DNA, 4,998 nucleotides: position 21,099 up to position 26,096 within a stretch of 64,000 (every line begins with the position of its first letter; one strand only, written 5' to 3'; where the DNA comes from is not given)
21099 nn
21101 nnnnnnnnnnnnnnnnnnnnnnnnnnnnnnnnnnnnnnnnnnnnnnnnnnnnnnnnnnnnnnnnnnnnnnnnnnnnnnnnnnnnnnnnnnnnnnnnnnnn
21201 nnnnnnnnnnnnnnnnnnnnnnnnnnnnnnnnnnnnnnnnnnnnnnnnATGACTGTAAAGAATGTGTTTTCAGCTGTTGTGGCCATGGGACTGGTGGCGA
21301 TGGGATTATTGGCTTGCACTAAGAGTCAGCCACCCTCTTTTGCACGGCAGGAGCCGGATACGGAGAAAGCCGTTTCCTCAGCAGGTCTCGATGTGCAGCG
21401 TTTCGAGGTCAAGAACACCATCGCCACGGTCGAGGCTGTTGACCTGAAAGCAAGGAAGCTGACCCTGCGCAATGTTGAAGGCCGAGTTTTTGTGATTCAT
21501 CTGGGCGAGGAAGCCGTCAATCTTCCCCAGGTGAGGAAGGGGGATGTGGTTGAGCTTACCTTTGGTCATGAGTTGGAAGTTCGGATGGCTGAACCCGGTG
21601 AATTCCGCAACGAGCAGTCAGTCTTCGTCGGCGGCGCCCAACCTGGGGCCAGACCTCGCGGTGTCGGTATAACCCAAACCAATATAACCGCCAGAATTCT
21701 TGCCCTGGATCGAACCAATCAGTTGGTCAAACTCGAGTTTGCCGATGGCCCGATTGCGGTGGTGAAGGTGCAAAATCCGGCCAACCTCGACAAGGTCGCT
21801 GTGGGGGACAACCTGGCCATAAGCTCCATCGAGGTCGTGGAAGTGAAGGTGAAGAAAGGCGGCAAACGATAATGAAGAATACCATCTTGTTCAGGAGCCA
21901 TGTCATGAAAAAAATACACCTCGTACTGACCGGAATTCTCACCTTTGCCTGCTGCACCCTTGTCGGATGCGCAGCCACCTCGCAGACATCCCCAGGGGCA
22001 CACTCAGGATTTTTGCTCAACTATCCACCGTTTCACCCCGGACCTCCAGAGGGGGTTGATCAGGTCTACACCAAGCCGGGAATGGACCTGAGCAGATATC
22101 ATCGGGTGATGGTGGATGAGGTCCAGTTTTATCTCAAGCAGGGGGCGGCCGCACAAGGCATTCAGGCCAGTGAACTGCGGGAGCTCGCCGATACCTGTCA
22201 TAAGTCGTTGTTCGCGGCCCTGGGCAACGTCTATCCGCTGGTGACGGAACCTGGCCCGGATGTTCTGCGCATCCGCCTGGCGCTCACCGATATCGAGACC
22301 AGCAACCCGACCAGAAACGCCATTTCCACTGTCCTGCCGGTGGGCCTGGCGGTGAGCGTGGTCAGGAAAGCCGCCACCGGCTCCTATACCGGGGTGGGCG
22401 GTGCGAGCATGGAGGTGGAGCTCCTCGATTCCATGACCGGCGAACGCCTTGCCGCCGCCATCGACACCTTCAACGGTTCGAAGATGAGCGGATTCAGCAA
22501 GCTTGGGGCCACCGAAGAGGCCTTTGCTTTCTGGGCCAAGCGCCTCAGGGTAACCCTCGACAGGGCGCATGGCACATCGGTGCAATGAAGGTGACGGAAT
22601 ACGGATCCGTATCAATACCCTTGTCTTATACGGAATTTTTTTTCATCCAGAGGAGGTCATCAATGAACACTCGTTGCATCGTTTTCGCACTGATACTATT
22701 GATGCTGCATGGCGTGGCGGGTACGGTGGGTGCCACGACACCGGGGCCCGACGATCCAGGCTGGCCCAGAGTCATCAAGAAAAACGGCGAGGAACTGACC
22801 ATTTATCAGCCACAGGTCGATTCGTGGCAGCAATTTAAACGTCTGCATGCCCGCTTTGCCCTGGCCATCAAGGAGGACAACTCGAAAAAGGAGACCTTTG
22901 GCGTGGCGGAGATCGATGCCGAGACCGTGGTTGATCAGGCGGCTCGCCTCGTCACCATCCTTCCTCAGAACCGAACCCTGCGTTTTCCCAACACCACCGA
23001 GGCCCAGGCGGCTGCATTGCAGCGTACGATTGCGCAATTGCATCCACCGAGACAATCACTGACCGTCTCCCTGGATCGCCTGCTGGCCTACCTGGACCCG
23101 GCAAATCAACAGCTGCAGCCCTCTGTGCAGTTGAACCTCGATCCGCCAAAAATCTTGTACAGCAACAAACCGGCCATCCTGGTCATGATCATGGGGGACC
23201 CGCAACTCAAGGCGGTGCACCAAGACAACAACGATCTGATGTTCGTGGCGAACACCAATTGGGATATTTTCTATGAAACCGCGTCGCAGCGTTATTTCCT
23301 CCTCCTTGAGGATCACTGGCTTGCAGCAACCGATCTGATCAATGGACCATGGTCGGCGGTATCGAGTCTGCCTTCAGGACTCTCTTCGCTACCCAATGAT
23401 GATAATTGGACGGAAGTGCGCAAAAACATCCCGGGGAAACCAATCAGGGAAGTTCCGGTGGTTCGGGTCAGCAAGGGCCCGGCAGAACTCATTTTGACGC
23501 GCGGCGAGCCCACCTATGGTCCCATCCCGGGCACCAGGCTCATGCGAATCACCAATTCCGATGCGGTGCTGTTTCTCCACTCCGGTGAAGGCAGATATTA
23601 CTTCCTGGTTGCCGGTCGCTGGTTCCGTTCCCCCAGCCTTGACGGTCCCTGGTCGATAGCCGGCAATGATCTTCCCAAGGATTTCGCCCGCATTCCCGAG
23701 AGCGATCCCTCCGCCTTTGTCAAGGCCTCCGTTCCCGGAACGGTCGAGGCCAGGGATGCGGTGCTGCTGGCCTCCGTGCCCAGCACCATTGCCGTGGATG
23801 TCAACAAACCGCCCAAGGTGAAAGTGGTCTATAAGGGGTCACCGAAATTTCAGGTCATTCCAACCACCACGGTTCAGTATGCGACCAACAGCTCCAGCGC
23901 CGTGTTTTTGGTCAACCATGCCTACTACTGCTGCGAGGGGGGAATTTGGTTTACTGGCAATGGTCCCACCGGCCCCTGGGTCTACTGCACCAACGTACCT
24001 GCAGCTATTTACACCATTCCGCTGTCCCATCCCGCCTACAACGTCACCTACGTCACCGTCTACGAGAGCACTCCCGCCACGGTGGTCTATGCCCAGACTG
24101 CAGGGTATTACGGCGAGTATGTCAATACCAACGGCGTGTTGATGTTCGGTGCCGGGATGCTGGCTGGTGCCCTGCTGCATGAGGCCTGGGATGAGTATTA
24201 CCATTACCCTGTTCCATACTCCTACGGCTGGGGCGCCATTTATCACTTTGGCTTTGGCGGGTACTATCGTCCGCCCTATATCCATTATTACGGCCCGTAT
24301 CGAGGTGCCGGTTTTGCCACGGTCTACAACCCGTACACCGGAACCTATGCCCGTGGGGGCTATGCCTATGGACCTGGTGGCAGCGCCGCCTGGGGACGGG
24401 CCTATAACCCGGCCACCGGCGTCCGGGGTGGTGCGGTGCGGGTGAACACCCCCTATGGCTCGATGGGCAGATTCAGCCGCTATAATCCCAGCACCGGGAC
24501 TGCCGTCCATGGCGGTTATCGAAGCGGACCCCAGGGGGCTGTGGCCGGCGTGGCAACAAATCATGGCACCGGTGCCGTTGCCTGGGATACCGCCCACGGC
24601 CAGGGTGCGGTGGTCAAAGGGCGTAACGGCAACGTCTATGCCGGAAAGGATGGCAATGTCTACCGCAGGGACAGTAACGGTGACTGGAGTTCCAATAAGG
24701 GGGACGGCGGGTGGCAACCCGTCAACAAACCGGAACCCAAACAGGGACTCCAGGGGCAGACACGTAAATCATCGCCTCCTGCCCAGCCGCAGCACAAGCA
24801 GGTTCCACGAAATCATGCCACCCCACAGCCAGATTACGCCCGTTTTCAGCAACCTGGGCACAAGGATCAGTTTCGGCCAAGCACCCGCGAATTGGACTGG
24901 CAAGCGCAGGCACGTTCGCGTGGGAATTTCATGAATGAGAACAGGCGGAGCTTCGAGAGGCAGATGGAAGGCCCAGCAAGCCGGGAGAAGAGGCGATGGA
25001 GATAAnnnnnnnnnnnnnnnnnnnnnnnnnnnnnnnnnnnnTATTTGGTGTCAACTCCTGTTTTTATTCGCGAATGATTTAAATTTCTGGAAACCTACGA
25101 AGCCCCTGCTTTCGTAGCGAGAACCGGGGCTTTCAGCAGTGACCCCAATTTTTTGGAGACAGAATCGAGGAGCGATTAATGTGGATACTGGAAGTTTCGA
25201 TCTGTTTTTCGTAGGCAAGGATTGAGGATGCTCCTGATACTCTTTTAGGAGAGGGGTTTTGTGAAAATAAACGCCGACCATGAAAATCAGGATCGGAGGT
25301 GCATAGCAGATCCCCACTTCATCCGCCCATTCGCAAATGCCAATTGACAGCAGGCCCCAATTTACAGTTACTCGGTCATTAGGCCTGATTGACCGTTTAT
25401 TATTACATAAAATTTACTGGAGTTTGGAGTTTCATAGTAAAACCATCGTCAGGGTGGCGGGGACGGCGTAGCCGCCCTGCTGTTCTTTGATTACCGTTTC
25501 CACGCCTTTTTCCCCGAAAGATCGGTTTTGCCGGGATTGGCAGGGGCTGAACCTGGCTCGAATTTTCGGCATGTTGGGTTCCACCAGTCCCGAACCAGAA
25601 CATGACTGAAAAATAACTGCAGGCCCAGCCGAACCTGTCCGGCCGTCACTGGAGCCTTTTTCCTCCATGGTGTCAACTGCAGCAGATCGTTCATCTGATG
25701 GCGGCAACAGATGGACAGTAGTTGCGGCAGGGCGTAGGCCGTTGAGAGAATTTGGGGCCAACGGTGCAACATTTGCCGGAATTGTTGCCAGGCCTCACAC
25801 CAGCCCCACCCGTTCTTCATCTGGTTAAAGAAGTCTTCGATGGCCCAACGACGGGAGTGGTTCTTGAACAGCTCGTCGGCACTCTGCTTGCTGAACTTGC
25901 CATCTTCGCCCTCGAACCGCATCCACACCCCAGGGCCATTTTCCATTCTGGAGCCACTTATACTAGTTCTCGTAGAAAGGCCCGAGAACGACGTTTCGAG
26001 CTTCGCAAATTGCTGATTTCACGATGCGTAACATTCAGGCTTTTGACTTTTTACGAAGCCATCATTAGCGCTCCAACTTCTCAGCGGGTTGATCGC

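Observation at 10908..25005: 14-kb cassette: two-component pair, Tat-exported MBL hydrolase, RND pump and three envelope proteins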

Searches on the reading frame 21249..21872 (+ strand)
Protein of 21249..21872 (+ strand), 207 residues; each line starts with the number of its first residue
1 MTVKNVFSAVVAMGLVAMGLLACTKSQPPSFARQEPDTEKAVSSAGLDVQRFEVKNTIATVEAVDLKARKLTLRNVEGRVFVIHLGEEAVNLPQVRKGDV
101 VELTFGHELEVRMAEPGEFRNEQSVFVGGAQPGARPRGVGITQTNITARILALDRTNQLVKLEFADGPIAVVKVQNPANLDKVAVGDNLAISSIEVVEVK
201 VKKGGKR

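Call 4: search_protein_families(library=pfam, proteins=[window:21249-21872:+], max_evalue=0.01)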
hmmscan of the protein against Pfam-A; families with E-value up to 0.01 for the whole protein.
window:21249-21872:+ (207 aa): 0 families

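Call 5: search_protein_families(library=ncbifam, proteins=[window:21249-21872:+], max_evalue=0.01)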
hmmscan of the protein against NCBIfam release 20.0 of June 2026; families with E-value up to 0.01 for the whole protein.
window:21249-21872:+ (207 aa): 0 families

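Call 76: search_protein_families(library=pfam, proteins=[window:21249-21872:+], max_evalue=0.001)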
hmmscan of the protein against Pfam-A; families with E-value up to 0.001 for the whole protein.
window:21249-21872:+ (207 aa): 0 families

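Call 107: search_solved_structures(query=window:21249-21872:+, max_evalue=1)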
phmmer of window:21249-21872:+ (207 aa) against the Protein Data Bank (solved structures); distinct sequences matched with E-value up to 1: 1.
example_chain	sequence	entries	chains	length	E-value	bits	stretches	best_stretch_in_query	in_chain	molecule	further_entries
2kij_A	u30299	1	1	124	0.16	15.3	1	61-143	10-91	Copper-transporting ATPase 1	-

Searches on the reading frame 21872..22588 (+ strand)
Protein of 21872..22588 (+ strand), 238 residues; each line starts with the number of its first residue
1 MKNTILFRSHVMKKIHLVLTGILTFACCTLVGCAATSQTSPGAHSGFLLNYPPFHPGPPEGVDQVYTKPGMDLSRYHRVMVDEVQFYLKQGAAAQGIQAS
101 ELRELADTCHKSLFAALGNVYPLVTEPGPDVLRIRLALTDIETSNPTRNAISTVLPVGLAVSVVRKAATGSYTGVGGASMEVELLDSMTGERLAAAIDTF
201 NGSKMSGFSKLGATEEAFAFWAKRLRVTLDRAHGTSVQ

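Call 4: search_protein_families(library=pfam, proteins=[window:21872-22588:+], max_evalue=0.01)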
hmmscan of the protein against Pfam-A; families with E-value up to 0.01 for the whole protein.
window:21872-22588:+ (238 aa): 1 family
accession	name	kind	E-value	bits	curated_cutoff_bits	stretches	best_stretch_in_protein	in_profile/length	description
PF11769.13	DUF3313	-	2e-45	155.3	26.1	1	45-225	3-187/187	Protein of unknown function (DUF3313)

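Call 5: search_protein_families(library=ncbifam, proteins=[window:21872-22588:+], max_evalue=0.01)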
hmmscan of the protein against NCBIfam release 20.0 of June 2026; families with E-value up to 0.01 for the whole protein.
window:21872-22588:+ (238 aa): 0 families

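Call 108: search_solved_structures(query=window:21872-22588:+, max_evalue=1)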
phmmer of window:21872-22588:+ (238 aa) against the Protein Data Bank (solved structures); distinct sequences matched with E-value up to 1: 1.
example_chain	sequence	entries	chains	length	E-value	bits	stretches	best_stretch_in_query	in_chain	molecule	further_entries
8a22_AH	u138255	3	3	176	0.49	13.1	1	98-124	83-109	mL46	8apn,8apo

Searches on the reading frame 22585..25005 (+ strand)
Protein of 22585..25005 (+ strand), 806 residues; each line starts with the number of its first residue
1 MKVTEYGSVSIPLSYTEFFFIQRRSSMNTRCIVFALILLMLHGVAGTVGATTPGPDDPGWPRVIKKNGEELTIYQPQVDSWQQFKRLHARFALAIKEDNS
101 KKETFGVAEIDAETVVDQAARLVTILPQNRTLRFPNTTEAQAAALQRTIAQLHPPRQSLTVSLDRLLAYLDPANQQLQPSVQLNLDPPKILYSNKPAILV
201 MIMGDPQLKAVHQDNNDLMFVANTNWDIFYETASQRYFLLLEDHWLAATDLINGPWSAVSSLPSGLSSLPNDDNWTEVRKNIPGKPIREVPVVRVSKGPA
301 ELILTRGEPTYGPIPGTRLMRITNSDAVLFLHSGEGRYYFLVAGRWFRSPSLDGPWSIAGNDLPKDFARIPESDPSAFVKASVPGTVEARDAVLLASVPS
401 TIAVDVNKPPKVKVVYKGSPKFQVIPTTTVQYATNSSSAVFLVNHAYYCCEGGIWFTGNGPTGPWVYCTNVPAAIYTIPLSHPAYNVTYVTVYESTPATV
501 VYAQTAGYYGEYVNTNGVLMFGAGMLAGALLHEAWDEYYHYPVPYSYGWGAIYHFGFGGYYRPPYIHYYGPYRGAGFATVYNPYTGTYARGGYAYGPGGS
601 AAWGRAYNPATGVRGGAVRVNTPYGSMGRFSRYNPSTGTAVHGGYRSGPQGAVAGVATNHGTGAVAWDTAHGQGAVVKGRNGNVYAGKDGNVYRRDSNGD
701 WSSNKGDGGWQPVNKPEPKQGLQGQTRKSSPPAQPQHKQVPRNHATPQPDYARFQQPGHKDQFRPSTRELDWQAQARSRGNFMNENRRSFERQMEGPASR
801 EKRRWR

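Call 4: search_protein_families(library=pfam, proteins=[window:22585-25005:+], max_evalue=0.01)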
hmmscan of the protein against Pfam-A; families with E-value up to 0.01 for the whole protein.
window:22585-25005:+ (806 aa): 0 families

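Call 5: search_protein_families(library=ncbifam, proteins=[window:22585-25005:+], max_evalue=0.01)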
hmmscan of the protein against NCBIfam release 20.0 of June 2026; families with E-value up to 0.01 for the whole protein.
window:22585-25005:+ (806 aa): 0 families

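Call 18: find_homologous_proteins(query=window:22663-25002:+)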
Query seq(780 aa) (780 aa): 4163 proteins with E <= 0.001 among 8000 candidates; the best 120 are listed.
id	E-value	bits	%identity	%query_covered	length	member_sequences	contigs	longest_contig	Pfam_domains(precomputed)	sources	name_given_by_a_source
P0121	0.0e+0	1727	95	100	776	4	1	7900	-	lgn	-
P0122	0.0e+0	1375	76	99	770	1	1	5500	-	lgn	-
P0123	0.0e+0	1327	74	95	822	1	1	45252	-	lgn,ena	-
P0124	0.0e+0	1313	73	96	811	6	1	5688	-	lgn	-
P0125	0.0e+0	1312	72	99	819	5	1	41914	-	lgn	-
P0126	0.0e+0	1308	72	99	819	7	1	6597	-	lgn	-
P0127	0.0e+0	1239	68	99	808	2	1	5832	-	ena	-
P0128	0.0e+0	1233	69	99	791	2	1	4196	-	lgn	-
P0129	0.0e+0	1203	67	96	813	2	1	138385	-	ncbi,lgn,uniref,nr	ncbi:hypothetical protein [Desulfobulbus sp.]|uniref:hypothetical protein n=1 Tax=Desulfobulbus sp. 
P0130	0.0e+0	1200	70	96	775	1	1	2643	-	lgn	-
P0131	0.0e+0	1194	67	99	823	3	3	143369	-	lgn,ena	-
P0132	0.0e+0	1164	65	98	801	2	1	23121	-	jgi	jgi:hypothetical protein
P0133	0.0e+0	1142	65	97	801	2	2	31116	-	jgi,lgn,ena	-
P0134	0.0e+0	1140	65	95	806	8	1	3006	-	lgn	-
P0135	0.0e+0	1133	65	97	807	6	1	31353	-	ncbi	-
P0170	8.2e-291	985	56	97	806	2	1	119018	-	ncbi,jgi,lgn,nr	ncbi:MAG: hypothetical protein RBT11_15465 [Desulfobacterales bacterium]|jgi:hypothetical protein|nr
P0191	3.0e-272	924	56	96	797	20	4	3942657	-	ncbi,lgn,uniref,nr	ncbi:hypothetical protein [Desulfomicrobium baculatum]|uniref:Carbohydrate-binding family V/XII n=1 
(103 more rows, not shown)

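Call 19: find_encoding_contigs(protein=P0191, flank=10000, max_places=1)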
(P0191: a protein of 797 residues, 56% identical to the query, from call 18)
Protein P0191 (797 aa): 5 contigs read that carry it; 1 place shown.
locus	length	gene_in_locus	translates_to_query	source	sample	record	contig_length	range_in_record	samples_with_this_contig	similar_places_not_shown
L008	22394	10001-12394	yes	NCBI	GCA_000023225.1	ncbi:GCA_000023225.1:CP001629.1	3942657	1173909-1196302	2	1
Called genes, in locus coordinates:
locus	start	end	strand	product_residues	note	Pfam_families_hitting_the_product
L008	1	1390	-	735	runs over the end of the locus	PF00141:peroxidase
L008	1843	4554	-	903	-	PF00690:Cation_ATPase_N, PF00122:E1-E2_ATPase, PF00702:Hydrolase, PF13246:Cation_ATPase, PF00689:Cation_ATPase_C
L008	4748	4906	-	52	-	PF11855:DUF3375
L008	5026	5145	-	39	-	PF21247:Fic-like_C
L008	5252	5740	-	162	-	PF13310:Virulence_RhuM (faint)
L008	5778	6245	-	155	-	PF17761:DUF1016_N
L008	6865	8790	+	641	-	PF08447:PAS_3, PF00158:Sigma54_activat, PF14532:Sigma54_activ_2, PF07724:AAA_2 (weak), PF07728:AAA_5, PF25601:AAA_lid_14, PF02954:HTH_8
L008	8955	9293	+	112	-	PF03992:ABM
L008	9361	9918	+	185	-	-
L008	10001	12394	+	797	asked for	-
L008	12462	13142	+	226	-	PF11769:DUF3313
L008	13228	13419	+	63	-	-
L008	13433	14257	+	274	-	-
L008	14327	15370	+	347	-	PF06863:DUF1254, PF06742:DUF1214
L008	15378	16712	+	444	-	PF04055:Radical_SAM, PF13186:SPASM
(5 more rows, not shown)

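Call 20: find_encoding_contigs(protein=P0129, flank=10000, max_places=1)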
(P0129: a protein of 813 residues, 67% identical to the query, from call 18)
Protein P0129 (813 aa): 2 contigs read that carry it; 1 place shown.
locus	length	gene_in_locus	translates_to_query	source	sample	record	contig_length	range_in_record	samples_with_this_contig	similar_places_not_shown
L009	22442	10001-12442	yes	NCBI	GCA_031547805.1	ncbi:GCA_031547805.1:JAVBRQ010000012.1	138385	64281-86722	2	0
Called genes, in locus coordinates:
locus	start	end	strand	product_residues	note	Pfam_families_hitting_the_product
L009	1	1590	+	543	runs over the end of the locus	PF02470:MlaD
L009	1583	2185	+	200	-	PF03886:ABC_trans_aux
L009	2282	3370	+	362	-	PF01594:AI-2E_transport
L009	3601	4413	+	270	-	PF03976:PPK2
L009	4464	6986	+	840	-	PF00343:Phosphorylase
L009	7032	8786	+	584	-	PF00916:Sulfate_transp, PF01740:STAS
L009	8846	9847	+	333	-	-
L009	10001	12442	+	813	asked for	-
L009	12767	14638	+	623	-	PF00027:cNMP_binding, PF00206:Lyase_1, PF10415:FumaraseC_C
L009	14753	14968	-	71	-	-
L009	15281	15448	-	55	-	-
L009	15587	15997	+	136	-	PF07690:MFS_1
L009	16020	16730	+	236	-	PF07690:MFS_1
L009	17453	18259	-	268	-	PF01875:Memo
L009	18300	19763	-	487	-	PF01406:tRNA-synt_1e, PF00133:tRNA-synt_1 (weak), PF01921:tRNA-synt_1f (weak), PF09334:tRNA-synt_1g (weak), PF09190:DALR_2, PF23493:CysS_C (weak)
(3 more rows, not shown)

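Call 21: find_encoding_contigs(protein=P0170, flank=10000, max_places=1)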
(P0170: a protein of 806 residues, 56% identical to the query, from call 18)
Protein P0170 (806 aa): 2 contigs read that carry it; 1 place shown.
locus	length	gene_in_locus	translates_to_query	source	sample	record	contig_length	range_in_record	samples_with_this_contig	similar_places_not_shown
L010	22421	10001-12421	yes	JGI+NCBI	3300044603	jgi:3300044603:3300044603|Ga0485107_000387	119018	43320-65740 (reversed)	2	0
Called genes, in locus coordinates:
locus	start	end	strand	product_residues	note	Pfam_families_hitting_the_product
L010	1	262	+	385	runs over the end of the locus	PF00365:PFK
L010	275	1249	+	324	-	PF13353:Fer4_12 (faint), PF12838:Fer4_7, PF14697:Fer4_21 (weak), PF25160:LdpA_Fe-S-bd (weak), PF00037:Fer4, PF12837:Fer4_6 (weak), PF04055:Radical_SAM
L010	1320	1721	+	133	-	PF02656:DUF202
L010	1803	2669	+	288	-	PF13593:SBF_like, PF01758:SBF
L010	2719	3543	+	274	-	PF00175:NAD_binding_1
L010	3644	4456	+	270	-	-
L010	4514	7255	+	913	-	PF03200:Glyco_hydro_63 (faint), PF22422:MGH1-like_GH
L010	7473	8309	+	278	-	-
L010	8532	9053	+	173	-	-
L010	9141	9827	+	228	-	PF11769:DUF3313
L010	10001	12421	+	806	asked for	-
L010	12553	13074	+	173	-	-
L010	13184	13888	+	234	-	-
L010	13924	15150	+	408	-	PF13387:Lnb_N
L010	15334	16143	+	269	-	PF14023:Bestrophin-like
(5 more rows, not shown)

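Call 32: find_encoding_contigs(protein=P0121, flank=10000, max_places=1)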
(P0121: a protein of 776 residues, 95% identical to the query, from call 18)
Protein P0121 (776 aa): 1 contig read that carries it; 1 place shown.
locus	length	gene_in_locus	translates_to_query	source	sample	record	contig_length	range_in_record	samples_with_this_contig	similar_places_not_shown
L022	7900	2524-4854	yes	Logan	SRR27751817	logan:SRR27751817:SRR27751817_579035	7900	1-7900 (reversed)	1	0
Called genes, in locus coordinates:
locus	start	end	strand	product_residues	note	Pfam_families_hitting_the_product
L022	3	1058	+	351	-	?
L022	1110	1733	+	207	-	-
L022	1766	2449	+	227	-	PF11769:DUF3313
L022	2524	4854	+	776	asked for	-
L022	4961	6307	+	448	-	PF21751:DACNV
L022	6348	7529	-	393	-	PF22660:RS_preATP-grasp-like, PF02222:ATP-grasp, PF02786:CPSase_L_D2 (weak), PF07478:Dala_Dala_lig_C (faint), PF21244:PurT_C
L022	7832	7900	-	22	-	?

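Call 33: find_encoding_contigs(protein=P0123, flank=10000, max_places=1)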
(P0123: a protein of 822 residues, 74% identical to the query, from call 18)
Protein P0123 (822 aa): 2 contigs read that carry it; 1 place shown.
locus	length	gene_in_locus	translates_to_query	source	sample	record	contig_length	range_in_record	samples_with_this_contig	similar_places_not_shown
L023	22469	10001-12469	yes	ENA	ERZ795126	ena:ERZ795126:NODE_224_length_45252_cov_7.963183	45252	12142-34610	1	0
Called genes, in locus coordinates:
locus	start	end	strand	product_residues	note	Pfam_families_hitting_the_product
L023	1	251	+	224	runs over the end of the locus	PF11769:DUF3313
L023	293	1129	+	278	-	PF06629:MipA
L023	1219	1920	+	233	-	PF04403:PqiA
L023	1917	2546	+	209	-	PF04403:PqiA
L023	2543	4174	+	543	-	PF02470:MlaD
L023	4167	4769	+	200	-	PF03886:ABC_trans_aux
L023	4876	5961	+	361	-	PF01594:AI-2E_transport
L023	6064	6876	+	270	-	PF03976:PPK2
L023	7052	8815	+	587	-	PF00916:Sulfate_transp, PF01740:STAS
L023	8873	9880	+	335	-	-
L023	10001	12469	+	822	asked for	-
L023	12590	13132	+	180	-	PF11218:DUF3011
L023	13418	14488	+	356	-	PF04055:Radical_SAM, PF13186:SPASM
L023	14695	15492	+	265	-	PF05209:MinC_N, PF03775:MinC_C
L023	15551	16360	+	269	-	PF00142:Fer4_NifH (faint), PF01656:CbiA, PF02374:ArsA_ATPase, PF06564:CBP_BcsQ (faint), PF09140:MipZ, PF10609:ParA, PF13614:AAA_31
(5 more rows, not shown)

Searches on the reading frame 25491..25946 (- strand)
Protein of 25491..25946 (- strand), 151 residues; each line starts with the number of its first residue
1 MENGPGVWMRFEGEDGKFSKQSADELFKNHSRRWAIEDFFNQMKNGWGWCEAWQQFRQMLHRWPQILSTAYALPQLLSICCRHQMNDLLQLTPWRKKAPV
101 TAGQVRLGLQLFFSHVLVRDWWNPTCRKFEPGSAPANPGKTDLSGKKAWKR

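Call 28: search_protein_families(library=pfam, proteins=[window:25491-25946:-], max_evalue=0.1)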
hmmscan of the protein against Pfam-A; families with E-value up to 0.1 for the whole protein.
window:25491-25946:- (151 aa): 1 family
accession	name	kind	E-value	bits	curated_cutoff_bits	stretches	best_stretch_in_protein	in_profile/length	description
PF21789.3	TNP-like_RNaseH_C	-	0.067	13.6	24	0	109-130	8-31/35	TNP-like, RNase H C-terminal domain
